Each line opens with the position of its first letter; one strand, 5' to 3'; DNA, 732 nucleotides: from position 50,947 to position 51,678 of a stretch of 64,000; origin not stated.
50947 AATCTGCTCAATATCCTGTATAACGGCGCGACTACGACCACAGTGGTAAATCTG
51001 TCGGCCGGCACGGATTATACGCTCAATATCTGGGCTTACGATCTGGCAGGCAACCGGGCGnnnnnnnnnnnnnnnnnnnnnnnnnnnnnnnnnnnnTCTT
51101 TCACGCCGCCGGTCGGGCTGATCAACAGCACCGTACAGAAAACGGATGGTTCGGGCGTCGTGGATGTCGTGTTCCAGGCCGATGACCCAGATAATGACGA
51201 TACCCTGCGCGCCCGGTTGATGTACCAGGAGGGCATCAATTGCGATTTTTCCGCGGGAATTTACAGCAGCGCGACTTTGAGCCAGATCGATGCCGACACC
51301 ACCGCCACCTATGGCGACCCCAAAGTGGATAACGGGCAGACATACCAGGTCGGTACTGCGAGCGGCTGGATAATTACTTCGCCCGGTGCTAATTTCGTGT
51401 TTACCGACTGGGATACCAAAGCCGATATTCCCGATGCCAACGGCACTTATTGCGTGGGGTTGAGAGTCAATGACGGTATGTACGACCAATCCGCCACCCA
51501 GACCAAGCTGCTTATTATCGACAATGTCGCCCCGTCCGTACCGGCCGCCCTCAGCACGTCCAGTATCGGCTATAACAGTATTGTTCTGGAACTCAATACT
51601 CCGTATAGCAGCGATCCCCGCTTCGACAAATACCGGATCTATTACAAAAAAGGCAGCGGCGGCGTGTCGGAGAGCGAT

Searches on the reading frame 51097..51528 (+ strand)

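Call 77: search_protein_families(library=pfam, proteins=[window:51097-51528:+], max_evalue=0.1)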
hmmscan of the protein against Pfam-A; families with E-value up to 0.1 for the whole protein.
window:51097-51528:+ (144 aa): 1 family
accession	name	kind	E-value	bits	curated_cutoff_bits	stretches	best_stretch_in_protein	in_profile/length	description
PF18887.5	MBG_3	-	0.0015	19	25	1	81-136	10-65/72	MBG domain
